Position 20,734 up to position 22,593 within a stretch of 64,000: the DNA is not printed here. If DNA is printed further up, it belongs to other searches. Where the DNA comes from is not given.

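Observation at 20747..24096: TPP-enzyme / BtpA-SgcQ / PsuG gene string with BtpA and PsuG in a single ORF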

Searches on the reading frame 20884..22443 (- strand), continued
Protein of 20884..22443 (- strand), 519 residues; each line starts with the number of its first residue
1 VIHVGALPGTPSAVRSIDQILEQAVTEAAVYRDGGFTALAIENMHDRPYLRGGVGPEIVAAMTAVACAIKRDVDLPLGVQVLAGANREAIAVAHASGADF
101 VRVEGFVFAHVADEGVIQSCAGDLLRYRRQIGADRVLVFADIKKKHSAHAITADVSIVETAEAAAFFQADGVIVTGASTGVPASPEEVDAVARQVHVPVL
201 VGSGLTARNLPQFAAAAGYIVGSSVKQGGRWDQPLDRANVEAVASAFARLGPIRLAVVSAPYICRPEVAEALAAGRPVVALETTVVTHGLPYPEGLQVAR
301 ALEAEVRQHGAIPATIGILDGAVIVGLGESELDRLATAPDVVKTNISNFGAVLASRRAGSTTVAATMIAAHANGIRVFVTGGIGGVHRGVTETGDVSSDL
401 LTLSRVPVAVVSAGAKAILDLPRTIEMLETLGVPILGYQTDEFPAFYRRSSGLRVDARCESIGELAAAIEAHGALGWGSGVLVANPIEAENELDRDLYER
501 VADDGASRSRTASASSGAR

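Call 30: search_protein_families(library=pfam, proteins=[P0234, P0126, P0133, P0155, P0169, P0178, P0222, P0150, P0144, P0123], max_evalue=0.001)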
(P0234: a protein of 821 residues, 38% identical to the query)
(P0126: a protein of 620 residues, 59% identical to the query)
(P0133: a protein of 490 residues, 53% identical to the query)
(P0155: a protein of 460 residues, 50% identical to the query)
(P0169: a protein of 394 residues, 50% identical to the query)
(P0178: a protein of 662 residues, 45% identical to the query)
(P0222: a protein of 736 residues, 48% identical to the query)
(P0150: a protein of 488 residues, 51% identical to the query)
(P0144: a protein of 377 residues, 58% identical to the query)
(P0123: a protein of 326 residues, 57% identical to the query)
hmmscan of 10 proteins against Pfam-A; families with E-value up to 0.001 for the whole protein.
P0234 (821 aa): 1 family
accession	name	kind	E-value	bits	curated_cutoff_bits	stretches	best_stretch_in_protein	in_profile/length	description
PF03437.21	BtpA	-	2.5e-68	230.7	30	2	63-310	5-234/254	BtpA family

P0126 (620 aa): 2 families
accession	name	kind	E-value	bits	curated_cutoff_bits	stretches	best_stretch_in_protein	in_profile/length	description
PF04227.17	Indigoidine_A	-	5.1e-105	351.4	25.2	1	321-610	1-291/291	Indigoidine synthase A like protein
PF00294.29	PfkB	-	2.4e-20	73.5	25.8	1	23-280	29-295/302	pfkB family carbohydrate kinase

P0133 (490 aa): 2 families
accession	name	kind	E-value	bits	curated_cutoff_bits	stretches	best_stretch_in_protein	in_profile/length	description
PF03437.21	BtpA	-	1.5e-68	231.4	30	1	15-266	4-252/254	BtpA family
PF07719.23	TPR_2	-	1.3e-05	25.4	27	0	328-358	2-32/34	Tetratricopeptide repeat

P0155 (460 aa): 1 family
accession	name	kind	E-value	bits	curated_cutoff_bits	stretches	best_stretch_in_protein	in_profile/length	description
PF03437.21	BtpA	-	1.8e-62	211.5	30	1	201-456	2-253/254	BtpA family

P0169 (394 aa): 2 families
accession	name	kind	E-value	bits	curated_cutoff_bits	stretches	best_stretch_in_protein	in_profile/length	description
PF03437.21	BtpA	-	4e-51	174.4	30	1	144-390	13-251/254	BtpA family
PF14949.11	ARF7EP_C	-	2.7e-19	70.2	27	1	5-102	1-100/103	ARF7 effector protein C-terminus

P0178 (662 aa): 2 families
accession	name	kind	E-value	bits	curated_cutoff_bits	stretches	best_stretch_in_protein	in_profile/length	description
PF04227.17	Indigoidine_A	-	7.9e-127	423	25.2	1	11-301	1-291/291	Indigoidine synthase A like protein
PF00294.29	PfkB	-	2.6e-31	109.5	25.8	2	310-551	4-235/302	pfkB family carbohydrate kinase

P0222 (736 aa): 2 families
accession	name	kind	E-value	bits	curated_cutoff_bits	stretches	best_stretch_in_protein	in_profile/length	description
PF04227.17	Indigoidine_A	-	7.9e-124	413.1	25.2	1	39-326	1-290/291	Indigoidine synthase A like protein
PF00294.29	PfkB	-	2.6e-05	24.2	25.8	0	376-416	29-69/302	pfkB family carbohydrate kinase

P0150 (488 aa): 2 families
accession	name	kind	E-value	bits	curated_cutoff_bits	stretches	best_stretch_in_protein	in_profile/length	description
PF04227.17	Indigoidine_A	-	1.9e-129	431.6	25.2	1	193-482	1-290/291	Indigoidine synthase A like protein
PF04337.18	DUF480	-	1.6e-54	184.5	25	1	4-151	1-148/149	Protein of unknown function, DUF480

P0144 (377 aa): 2 families
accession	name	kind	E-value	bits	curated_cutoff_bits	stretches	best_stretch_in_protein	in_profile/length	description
PF03437.21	BtpA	-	4e-42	144.9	30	1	2-196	52-243/254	BtpA family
PF00977.27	His_biosynth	-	0.00034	20.5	23.6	0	130-189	50-111/228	Histidine biosynthesis protein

P0123 (326 aa): 1 family
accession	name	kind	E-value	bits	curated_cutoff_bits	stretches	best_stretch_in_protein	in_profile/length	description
PF03437.21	BtpA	-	4.6e-68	229.9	30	2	156-317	91-251/254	BtpA family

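Call 34: search_protein_families(library=ncbifam, proteins=[L004:1182-2090:+, L005:5090-6004:+, P0001], max_evalue=0.001)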
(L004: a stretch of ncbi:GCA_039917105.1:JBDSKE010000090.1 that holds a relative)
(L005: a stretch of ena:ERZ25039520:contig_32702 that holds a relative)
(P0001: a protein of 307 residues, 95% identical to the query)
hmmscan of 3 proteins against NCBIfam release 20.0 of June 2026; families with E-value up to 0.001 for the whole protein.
L004:1182-2090:+ (302 aa): 15 families
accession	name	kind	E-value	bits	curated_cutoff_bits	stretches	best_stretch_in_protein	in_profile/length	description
NF049991.1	TagKinase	equivalog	8.7e-18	64.2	420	1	141-278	162-302/321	tagatose kinase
TIGR04382.1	myo_inos_iolC_N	equivalog_domain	2.6e-14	53.2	300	1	161-274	180-292/309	5-dehydro-2-deoxygluconokinase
NF053626.1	RibKinHalex1628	equivalog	2.3e-11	43.7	330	1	11-276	16-277/293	ATP-dependent ribose-1-phosphate kinase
NF007321.0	PRK09813.1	equivalog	2.7e-10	40.1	247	1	196-276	181-259/261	fructoselysine 6-kinase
NF040938.1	KDG_KDGal_kin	equivalog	1.4e-09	37.5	400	1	164-276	177-288/305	bifunctional 2-dehydro-3-deoxygluconokinase/2-dehydro-3-deoxygalactonokinase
TIGR02152.1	D_ribokin_bact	equivalog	9.5e-08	31.7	299.65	1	164-276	170-285/298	ribokinase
NF052444.1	DhDoxglucKinKdgK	equivalog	1.3e-07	31.3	400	1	157-274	176-292/303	2-dehydro-3-deoxygluconokinase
NF006957.1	PRK09434.1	equivalog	1.9e-07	30.9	450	1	143-250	148-259/302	fructokinase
TIGR03168.1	1-PFK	subfamily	6.4e-07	28.6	216.4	1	191-276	203-286/305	hexose kinase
TIGR03828.1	pfkB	equivalog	9.5e-07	28.1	292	1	188-274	200-284/305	1-phosphofructokinase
NF041134.1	R1P_kin_Thcocales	equivalog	6.3e-06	25.8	500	1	54-272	63-263/291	ADP-dependent ribose-1-phosphate kinase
TIGR02198.1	rfaE_dom_I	equivalog_domain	7.1e-06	25.4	345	1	200-278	226-303/315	D-glycero-beta-D-manno-heptose-7-phosphate kinase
NF041332.1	KDG_KDGal_kin_Halo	equivalog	9.2e-06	25.3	440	1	202-272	224-292/320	bifunctional 2-dehydro-3-deoxygluconokinase/2-dehydro-3-deoxygalactonokinase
NF041164.1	NucKinThplmales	equivalog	4.4e-05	22.8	450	1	201-273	202-273/295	nucleoside kinase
NF041320.1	pfkB_Halo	equivalog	0.00027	20.4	400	1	190-277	197-282/302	1-phosphofructokinase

L005:5090-6004:+ (304 aa): 15 families
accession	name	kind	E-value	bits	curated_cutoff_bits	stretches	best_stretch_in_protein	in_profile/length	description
NF049991.1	TagKinase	equivalog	4e-14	52.1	420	1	149-271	168-293/321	tagatose kinase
TIGR04382.1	myo_inos_iolC_N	equivalog_domain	3e-13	49.7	300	1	163-278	180-294/309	5-dehydro-2-deoxygluconokinase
NF053626.1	RibKinHalex1628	equivalog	8.7e-13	48.4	330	1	27-281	36-280/293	ATP-dependent ribose-1-phosphate kinase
NF040938.1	KDG_KDGal_kin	equivalog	3.8e-11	42.6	400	1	187-292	199-301/305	bifunctional 2-dehydro-3-deoxygluconokinase/2-dehydro-3-deoxygalactonokinase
NF007321.0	PRK09813.1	equivalog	4e-10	39.6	247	1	204-277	187-258/261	fructoselysine 6-kinase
NF041332.1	KDG_KDGal_kin_Halo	equivalog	1.2e-08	34.8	440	1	202-285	222-303/320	bifunctional 2-dehydro-3-deoxygluconokinase/2-dehydro-3-deoxygalactonokinase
TIGR03168.1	1-PFK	subfamily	4e-08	32.5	216.4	1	196-281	206-289/305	hexose kinase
TIGR02152.1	D_ribokin_bact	equivalog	4.1e-08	32.9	299.65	1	194-281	203-288/298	ribokinase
TIGR03828.1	pfkB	equivalog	9.1e-08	31.5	292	1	196-278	206-286/305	1-phosphofructokinase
NF052444.1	DhDoxglucKinKdgK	equivalog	1.2e-07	31.5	400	1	161-278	178-294/303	2-dehydro-3-deoxygluconokinase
NF006957.1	PRK09434.1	equivalog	2.6e-07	30.5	450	1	165-253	173-260/302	fructokinase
NF041134.1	R1P_kin_Thcocales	equivalog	5.1e-06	26.1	500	1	214-283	203-272/291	ADP-dependent ribose-1-phosphate kinase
TIGR02198.1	rfaE_dom_I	equivalog_domain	7.8e-06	25.2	345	1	202-282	226-305/315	D-glycero-beta-D-manno-heptose-7-phosphate kinase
NF041320.1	pfkB_Halo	equivalog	2e-05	24.2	400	1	211-281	216-284/302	1-phosphofructokinase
NF041164.1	NucKinThplmales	equivalog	0.00078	18.7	450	0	205-275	204-273/295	nucleoside kinase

P0001 (307 aa): 0 families

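Call 47: search_solved_structures(query=L004:1182-2087:+, max_evalue=0.001)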
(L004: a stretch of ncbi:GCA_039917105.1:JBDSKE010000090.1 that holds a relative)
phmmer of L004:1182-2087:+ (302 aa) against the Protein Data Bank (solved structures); distinct sequences matched with E-value up to 0.001: 16.
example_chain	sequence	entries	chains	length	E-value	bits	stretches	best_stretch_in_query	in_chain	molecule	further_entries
3kd6_A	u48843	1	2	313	3.3e-15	59.7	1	1-288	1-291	Carbohydrate kinase, PfkB family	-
3iq0_A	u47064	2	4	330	6.8e-11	45.6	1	129-278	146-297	putative Ribokinase II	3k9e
6wb7_A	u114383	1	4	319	3.4e-09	39.9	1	152-273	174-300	Acarbose 7(IV)-phosphotransferase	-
2c49_A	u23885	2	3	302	8.7e-08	35.3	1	202-276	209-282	SUGAR KINASE MJ0406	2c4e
1v19_A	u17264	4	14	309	1.1e-06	31.7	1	26-267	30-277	2-KETO-3-DEOXYGLUCONATE KINASE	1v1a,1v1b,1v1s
8iwl_A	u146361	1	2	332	5.2e-06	29.5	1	156-276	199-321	Uncharacterized sugar kinase YdjH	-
6ilr_A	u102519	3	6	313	1.1e-05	28.4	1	200-276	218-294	Ribokinase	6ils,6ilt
4du5_A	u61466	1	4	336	1.8e-05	27.8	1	133-280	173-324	PfkB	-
4e3a_A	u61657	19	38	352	2.2e-05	27.5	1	197-282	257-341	sugar kinase protein | Probable sugar kinase protein | sugar kinase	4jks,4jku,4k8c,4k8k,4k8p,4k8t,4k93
3vas_A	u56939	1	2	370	3.8e-05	26.7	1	191-272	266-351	Putative adenosine kinase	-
3vaq_A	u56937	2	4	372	3.8e-05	26.7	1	191-272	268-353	Putative adenosine kinase | Adenosine kinase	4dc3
3uq6_A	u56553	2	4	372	3.8e-05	26.7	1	191-272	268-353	Adenosine kinase, putative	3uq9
3h49_A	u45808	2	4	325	0.00012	25.1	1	147-276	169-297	Ribokinase | Uncharacterized sugar kinase ydjH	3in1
2v78_A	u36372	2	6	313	0.00015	24.7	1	186-289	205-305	FRUCTOKINASE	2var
5ey7_A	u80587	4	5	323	0.0003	23.7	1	10-247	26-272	Fructokinase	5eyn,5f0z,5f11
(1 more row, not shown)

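Call 48: search_solved_structures(query=P0001, max_evalue=1e-10)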
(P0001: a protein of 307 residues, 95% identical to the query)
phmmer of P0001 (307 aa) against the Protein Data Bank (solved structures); distinct sequences matched with E-value up to 1e-10: 6.
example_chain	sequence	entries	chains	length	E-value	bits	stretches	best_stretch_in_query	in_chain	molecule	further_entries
8k05_A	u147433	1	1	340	3e-85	289.4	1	8-304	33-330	Pseudouridine-5'-phosphate glycosidase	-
8k06_A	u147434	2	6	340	3.1e-84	286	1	8-304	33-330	Pseudouridine-5'-phosphate glycosidase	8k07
4gij_A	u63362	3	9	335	1.9e-73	250.6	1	8-298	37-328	Pseudouridine-5'-phosphate glycosidase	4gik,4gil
4gim_A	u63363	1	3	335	1.9e-72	247.3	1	8-298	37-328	Pseudouridine-5'-phosphate glycosidase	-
4ex8_A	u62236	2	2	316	6e-55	190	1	9-302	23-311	AlnA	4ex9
1vkm_A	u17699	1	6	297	8.3e-52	179.7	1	14-300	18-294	conserved hypothetical protein TM1464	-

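Call 50: search_protein_families(library=ncbifam, proteins=[L001:6160-6630:+, L001:6635-7177:+], max_evalue=0.00001)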
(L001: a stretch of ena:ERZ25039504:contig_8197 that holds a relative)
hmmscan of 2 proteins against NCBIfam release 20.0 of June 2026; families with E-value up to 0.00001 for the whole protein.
L001:6160-6630:+ (156 aa): 3 families
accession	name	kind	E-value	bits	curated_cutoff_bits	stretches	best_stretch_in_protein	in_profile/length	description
NF006187.0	PRK08322.1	equivalog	2.1e-08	33.1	509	1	2-87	193-278/548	acetolactate synthase large subunit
NF006378.0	PRK08617.1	equivalog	1.3e-07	30.4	510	1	3-93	201-293/556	acetolactate synthase AlsS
TIGR02418.1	acolac_catab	equivalog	6.4e-06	24.9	551.1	1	3-94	192-285/539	acetolactate synthase AlsS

L001:6635-7177:+ (180 aa): 52 families (the best 25 are shown)
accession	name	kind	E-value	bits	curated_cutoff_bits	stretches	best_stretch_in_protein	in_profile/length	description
NF006187.0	PRK08322.1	equivalog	5.6e-46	157.1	509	1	2-178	359-535/548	acetolactate synthase large subunit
NF006378.0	PRK08617.1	equivalog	4.1e-38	131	510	1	3-179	370-546/556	acetolactate synthase AlsS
TIGR02418.1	acolac_catab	equivalog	3.7e-36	124.7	551.1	1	2-178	360-536/539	acetolactate synthase AlsS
TIGR00118.1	acolac_lg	equivalog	5.8e-35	120.8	538.35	1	3-172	363-535/557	biosynthetic-type acetolactate synthase large subunit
NF004919.0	PRK06276.1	equivalog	1.5e-32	112.6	866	1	3-170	367-537/582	acetolactate synthase large subunit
NF004710.0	PRK06048.1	equivalog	3.8e-29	101.6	976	1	7-173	372-539/561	acetolactate synthase large subunit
NF004772.0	PRK06112.1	subfamily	4.7e-28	97.8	673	1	3-169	389-557/578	acetolactate synthase catalytic subunit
NF006052.0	PRK08199.1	subfamily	7.6e-28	97.1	539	1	5-170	371-536/559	thiamine pyrophosphate protein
NF005824.0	PRK07710.1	equivalog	1.1e-27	96.6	976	1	3-174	378-551/573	acetolactate synthase large subunit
NF006524.0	PRK08978.1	equivalog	9.5e-27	93.5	738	1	5-169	356-522/548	acetolactate synthase 2 catalytic subunit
NF006319.0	PRK08527.1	equivalog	2.3e-26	92.4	905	1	3-171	368-538/565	acetolactate synthase large subunit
NF006377.0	PRK08611.1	equivalog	3.4e-26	91.9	742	1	3-171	361-529/576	pyruvate oxidase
NF005228.0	PRK06725.1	equivalog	5.7e-26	90.8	991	1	3-171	376-545/571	acetolactate synthase large subunit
NF005039.0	PRK06456.1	equivalog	1.3e-25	90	868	1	3-175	374-548/572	acetolactate synthase large subunit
NF006122.0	PRK08266.1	subfamily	5.3e-24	84.6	571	1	7-172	359-525/543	hypothetical protein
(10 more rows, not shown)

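Call 54: find_encoding_contigs(protein=P0004, flank=3000, max_places=3)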
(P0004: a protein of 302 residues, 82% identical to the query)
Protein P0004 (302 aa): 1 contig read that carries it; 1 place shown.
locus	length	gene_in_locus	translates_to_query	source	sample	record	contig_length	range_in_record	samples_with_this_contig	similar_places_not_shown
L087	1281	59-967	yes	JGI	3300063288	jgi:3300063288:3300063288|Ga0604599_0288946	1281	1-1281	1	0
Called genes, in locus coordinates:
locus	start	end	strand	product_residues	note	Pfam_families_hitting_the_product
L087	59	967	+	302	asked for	PF03437:BtpA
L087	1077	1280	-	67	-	?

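Call 55: find_encoding_contigs(protein=P0003, flank=3000, max_places=3)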
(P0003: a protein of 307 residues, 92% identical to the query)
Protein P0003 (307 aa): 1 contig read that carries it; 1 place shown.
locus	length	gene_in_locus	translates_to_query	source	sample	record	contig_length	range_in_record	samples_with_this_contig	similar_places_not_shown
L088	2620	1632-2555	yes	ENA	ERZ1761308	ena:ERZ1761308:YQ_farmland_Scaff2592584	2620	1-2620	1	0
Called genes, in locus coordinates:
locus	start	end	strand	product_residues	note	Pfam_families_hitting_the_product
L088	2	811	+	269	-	?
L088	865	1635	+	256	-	PF03437:BtpA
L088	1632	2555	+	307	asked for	PF04227:Indigoidine_A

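Call 56: find_encoding_contigs(protein=P0002, flank=3000, max_places=3)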
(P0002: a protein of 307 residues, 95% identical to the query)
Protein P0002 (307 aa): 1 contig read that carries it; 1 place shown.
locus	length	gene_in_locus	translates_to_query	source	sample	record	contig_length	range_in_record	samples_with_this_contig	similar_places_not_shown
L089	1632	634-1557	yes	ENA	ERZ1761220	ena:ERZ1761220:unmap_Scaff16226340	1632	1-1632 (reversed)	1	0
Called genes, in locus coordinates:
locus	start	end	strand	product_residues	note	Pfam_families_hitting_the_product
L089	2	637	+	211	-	?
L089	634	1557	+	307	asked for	PF04227:Indigoidine_A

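Call 67: find_related_loci(query=A6, collection=metagenome_contigs, flank=5000)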
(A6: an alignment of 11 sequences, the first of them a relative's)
Query A6 (278 aa) in metagenome_contigs; peptide patterns used: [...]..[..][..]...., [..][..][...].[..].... (x = any residue, [..] = any of these).
600 stretches matched a pattern (row limit reached: there are more); 570 encode a relative of the query (tblastn E <= 1e-3); the best 80 are kept; 80 distinct loci.
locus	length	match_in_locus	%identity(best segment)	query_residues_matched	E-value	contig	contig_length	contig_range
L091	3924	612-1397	50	11-277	2e-86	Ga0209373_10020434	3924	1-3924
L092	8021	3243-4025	49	10-275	2e-85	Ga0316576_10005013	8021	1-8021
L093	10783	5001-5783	48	10-275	2e-79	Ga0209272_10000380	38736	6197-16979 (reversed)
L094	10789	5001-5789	45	4-271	7e-79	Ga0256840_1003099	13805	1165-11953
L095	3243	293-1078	45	10-276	1e-79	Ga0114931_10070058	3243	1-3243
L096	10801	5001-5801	45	4-275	3e-78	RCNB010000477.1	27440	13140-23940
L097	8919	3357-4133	51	13-276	3e-78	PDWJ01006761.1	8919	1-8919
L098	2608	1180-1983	42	4-276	2e-79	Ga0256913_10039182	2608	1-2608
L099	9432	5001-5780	48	12-276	5e-78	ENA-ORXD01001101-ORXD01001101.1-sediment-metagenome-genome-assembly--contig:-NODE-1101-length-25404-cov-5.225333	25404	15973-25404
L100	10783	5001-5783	46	10-275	3e-78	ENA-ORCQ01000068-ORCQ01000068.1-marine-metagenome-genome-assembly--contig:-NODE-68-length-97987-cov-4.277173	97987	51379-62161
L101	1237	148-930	45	10-275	6e-83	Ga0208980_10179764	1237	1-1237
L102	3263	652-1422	46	10-271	5e-78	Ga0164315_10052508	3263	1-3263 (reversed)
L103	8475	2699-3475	45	6-269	3e-77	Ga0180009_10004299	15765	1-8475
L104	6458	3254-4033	44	10-274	3e-77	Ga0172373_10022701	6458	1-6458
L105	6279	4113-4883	46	10-271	2e-76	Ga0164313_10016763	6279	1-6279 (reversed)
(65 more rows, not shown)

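Call 70: search_solved_structures(query=L094:4021-4953:-, max_evalue=0.00001)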
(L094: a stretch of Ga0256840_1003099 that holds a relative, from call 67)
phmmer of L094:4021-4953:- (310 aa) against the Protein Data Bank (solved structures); distinct sequences matched with E-value up to 0.00001: 25.
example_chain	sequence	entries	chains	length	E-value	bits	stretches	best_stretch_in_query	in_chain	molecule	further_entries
3kzh_A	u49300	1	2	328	4.9e-51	176.9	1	6-305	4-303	Probable sugar kinase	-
7vkp_A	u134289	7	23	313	1.9e-43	152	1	7-301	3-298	PfkB domain protein | Pseudouridine kinase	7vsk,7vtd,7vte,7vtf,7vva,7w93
7vtg_A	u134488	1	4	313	3.6e-43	151.1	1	7-301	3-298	Pseudouridine kinase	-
3ry7_A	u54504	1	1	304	8.2e-18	67.9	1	41-274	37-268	Ribokinase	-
2nwh_A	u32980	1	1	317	2.9e-17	66.1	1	11-303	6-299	carbohydrate kinase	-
6ilr_A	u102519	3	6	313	3.1e-15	59.4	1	9-298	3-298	Ribokinase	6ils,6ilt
5zwy_A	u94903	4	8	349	3.8e-14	55.8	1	8-295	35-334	Ribokinase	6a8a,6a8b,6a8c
3hj6_A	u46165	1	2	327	1.6e-13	53.8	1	181-306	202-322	Fructokinase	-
4x8f_A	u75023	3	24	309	6.2e-13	51.9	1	12-290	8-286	Ribokinase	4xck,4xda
1gqt_A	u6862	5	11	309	3.3e-12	49.5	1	10-294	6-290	RIBOKINASE | PROTEIN (RIBOKINASE)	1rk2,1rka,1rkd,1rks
5byc_A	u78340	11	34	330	6.2e-11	45.3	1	11-280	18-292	Ribokinase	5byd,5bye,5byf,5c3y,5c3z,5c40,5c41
2fv7_A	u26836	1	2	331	6.3e-11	45.3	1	11-279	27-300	Ribokinase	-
6wjz_A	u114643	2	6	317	7.9e-11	45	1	13-280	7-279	Ribokinase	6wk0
2jgv_A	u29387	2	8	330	1.7e-08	37.3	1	20-296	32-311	TAGATOSE-6-PHOSPHATE KINASE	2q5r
3ewm_A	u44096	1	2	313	2.8e-08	36.6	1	11-294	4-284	Uncharacterized sugar kinase PH1459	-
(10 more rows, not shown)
